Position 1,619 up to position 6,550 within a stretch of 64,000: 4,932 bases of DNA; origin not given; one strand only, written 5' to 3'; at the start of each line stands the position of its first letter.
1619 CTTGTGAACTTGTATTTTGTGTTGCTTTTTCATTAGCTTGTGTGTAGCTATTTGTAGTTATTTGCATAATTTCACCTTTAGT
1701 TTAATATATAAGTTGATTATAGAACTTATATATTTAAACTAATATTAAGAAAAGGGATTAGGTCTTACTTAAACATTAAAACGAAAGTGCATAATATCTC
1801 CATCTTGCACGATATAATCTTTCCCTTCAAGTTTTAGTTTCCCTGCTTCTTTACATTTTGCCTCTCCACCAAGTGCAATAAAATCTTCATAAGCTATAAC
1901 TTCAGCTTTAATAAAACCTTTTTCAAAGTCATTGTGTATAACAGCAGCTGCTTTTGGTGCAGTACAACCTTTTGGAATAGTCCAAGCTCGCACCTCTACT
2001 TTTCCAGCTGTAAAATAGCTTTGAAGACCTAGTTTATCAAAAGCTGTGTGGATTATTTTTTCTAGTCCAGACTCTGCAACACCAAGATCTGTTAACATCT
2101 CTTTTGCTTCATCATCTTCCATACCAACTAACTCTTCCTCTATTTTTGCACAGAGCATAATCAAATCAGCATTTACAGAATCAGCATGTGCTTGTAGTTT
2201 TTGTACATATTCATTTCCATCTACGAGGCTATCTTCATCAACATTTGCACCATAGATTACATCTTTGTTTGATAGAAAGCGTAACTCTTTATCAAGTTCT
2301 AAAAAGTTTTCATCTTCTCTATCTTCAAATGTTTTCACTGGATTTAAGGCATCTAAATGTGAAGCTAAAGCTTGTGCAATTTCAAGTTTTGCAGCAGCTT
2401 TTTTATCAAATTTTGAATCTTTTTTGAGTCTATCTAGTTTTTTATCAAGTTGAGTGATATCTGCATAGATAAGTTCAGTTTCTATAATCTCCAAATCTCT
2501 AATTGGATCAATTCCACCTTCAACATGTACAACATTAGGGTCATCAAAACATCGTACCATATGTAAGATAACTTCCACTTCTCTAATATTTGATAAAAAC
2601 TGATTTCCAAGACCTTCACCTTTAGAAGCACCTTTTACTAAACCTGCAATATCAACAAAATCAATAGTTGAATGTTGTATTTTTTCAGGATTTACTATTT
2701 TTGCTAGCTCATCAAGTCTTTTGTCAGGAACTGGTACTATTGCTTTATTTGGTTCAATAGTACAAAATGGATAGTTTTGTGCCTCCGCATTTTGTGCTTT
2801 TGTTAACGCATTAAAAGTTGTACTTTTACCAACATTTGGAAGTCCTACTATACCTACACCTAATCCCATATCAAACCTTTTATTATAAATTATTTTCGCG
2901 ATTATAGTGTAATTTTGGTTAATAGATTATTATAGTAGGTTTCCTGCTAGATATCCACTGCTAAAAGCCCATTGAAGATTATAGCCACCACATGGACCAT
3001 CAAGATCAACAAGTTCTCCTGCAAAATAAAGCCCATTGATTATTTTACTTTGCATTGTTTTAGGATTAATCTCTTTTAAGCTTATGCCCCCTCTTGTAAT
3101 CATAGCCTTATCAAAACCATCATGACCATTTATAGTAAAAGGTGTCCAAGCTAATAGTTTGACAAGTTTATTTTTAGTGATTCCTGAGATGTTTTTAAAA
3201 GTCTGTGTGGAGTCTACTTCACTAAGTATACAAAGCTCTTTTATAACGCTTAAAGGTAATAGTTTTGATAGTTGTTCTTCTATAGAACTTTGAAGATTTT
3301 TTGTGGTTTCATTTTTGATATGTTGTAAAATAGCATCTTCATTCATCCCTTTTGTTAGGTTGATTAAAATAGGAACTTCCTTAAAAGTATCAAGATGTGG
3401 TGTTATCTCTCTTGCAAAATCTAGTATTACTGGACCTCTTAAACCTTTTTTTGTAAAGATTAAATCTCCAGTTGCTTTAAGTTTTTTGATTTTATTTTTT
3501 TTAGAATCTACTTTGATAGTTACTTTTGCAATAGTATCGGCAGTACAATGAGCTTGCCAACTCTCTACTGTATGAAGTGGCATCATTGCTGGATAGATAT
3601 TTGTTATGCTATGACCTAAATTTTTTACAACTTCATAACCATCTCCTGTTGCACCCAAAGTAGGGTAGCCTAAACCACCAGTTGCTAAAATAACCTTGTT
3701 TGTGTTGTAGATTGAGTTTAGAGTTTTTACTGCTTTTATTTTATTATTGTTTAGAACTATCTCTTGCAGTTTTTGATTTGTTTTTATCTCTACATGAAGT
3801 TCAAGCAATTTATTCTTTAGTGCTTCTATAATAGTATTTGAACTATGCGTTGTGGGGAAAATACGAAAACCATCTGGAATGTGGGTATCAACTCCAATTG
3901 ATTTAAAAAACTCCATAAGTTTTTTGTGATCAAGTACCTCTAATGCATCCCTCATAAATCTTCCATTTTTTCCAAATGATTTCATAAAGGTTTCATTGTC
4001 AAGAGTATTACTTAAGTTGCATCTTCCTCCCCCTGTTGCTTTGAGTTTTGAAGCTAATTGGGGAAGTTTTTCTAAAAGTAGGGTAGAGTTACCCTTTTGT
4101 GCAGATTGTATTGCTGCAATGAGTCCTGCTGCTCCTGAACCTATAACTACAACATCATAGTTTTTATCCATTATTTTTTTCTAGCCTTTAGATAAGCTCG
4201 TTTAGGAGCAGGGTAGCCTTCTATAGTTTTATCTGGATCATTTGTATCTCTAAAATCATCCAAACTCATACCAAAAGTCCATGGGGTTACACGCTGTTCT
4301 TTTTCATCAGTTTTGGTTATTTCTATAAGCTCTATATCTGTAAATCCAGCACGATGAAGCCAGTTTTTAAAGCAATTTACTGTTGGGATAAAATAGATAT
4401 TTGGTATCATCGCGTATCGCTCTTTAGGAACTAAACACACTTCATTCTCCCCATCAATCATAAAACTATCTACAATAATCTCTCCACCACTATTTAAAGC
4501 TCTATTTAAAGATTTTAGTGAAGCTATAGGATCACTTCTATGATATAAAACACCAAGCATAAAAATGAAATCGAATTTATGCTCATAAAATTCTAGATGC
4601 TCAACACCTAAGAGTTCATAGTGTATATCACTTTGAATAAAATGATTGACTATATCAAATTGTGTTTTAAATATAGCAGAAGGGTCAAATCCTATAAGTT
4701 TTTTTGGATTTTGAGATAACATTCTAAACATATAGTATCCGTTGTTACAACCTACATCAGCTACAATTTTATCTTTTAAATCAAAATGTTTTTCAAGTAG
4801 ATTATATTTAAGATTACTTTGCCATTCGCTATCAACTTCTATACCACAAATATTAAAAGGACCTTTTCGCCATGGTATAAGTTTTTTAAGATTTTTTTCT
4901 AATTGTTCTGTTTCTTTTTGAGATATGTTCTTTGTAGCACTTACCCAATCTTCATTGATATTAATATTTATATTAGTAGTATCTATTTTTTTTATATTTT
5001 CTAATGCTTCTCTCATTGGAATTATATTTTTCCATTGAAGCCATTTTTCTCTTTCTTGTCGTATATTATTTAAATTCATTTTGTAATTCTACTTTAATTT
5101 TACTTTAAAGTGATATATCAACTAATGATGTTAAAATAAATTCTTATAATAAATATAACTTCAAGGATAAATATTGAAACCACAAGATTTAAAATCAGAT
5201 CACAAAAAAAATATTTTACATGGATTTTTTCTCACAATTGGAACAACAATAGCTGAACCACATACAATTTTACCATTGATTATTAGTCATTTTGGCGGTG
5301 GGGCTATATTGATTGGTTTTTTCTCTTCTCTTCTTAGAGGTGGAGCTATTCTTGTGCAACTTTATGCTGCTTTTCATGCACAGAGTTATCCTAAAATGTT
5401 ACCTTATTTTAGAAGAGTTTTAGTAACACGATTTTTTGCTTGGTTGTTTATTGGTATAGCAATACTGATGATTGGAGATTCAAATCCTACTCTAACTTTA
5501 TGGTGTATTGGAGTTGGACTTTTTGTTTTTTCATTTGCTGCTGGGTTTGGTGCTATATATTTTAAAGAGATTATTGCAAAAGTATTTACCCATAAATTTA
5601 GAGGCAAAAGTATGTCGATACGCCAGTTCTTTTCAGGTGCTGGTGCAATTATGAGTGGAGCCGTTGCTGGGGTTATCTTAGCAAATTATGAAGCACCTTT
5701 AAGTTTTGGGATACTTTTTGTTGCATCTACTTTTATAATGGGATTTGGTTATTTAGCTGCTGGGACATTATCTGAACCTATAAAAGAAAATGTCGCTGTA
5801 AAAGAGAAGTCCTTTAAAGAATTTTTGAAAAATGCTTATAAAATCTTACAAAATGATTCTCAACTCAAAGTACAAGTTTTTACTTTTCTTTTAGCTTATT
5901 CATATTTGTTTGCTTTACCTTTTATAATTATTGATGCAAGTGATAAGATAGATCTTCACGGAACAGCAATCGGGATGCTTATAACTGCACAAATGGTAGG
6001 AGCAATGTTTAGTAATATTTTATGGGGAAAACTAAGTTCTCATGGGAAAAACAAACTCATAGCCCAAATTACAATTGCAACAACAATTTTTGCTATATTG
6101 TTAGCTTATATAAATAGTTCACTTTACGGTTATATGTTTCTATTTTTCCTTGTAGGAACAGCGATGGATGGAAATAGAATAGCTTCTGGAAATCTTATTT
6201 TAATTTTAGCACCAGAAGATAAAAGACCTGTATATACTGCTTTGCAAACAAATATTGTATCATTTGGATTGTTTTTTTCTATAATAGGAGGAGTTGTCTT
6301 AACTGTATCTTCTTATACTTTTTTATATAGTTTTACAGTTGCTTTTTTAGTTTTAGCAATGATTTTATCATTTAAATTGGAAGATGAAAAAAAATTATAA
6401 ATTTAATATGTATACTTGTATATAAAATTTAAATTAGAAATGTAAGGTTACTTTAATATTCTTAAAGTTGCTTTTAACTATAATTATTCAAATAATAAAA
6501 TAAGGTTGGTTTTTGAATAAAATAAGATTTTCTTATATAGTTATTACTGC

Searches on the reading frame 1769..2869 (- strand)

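Call 21: search_protein_families(library=pfam, proteins=[window:1769-2869:-], max_evalue=0.0001)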
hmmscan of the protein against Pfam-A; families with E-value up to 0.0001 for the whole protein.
window:1769-2869:- (366 aa): 3 families
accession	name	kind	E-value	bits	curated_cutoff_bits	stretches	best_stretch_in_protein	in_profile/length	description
PF06071.19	YchF-GTPase_C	-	3.8e-40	136.3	27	1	282-365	1-84/84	Protein of unknown function (DUF933)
PF01926.29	MMR_HSR1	-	4e-22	78.9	21.9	1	5-117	2-86/113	50S ribosome-binding GTPase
PF02421.24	FeoB_N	-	2.3e-06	27.6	27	1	5-46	3-43/156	Ferrous iron transport protein B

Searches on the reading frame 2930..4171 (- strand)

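Call 21: search_protein_families(library=pfam, proteins=[window:2930-4171:-], max_evalue=0.0001)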
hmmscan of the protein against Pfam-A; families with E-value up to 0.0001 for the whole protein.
window:2930-4171:- (413 aa): 10 families
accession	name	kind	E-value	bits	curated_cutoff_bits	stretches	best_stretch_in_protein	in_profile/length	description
PF03486.20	HI0933_like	-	1.3e-78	264.3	50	1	6-411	2-243/244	HI0933-like protein Rossmann domain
PF22780.1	HI0933_like_1st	-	3.9e-18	66.3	27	1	220-357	30-164/165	HI0933-like protein barrel and H2TH domain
PF00890.30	FAD_binding_2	-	1e-14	55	20.4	1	6-58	1-53/414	FAD binding domain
PF12831.13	FAD_oxidored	-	4.3e-10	39.9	27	1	6-154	1-130/416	FAD dependent oxidoreductase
PF01134.28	GIDA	-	8.1e-10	38.7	22.1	1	6-166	1-150/391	Glucose inhibited division protein A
PF07992.20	Pyr_redox_2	-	3.4e-09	37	26.1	1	5-177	1-119/291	Pyridine nucleotide-disulphide oxidoreductase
PF01266.30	DAO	-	1.5e-08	35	27.9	1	6-41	1-36/353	FAD dependent oxidoreductase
PF13738.12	Pyr_redox_3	-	2.7e-08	33.9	30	0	113-172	82-140/305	Pyridine nucleotide-disulphide oxidoreductase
PF00070.33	Pyr_redox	-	6.1e-05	23.9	22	0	112-150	40-79/82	Pyridine nucleotide-disulphide oxidoreductase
PF13450.12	NAD_binding_8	-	9.4e-05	23.1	21.9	0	9-39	1-31/68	NAD(P)-binding Rossmann-like domain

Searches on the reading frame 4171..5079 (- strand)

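Call 21: search_protein_families(library=pfam, proteins=[window:4171-5079:-], max_evalue=0.0001)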
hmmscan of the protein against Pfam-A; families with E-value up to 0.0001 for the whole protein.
window:4171-5079:- (302 aa): 6 families
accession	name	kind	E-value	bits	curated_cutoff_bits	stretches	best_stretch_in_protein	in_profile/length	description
PF08003.17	Methyltransf_9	-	2e-95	319.8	23.8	1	3-301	14-315/315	Protein of unknown function (DUF1698)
PF13489.12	Methyltransf_23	-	1.7e-14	54.3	27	1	84-250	7-163/164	Methyltransferase domain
PF13847.12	Methyltransf_31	-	1.2e-10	41.6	27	1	102-210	3-116/145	Methyltransferase domain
PF08241.18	Methyltransf_11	-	1.4e-10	42.1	21.2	1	108-203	2-95/95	Methyltransferase domain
PF13649.12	Methyltransf_25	-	5.1e-09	37.1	27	1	106-199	1-97/97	Methyltransferase domain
PF08242.18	Methyltransf_12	-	2.5e-08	35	30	1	108-200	2-97/98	Methyltransferase domain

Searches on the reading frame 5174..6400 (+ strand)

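Call 3: search_protein_families(library=pfam, proteins=[window:5174-6400:+], max_evalue=0.01)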
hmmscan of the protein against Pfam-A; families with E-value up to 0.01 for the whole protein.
window:5174-6400:+ (408 aa): 1 family
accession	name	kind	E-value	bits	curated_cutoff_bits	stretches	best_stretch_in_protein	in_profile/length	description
PF07690.21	MFS_1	-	9.1e-18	64.7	33.4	2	237-404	5-175/347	Major Facilitator Superfamily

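Call 4: search_protein_families(library=ncbifam, proteins=[window:5174-6400:+], max_evalue=0.01)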
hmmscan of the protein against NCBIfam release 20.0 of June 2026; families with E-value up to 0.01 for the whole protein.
window:5174-6400:+ (408 aa): 1 family
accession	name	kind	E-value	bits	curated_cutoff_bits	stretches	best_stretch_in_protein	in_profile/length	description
TIGR00898.1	2A0119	subfamily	0.0035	16.2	550.75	1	268-400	130-260/506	cation transport protein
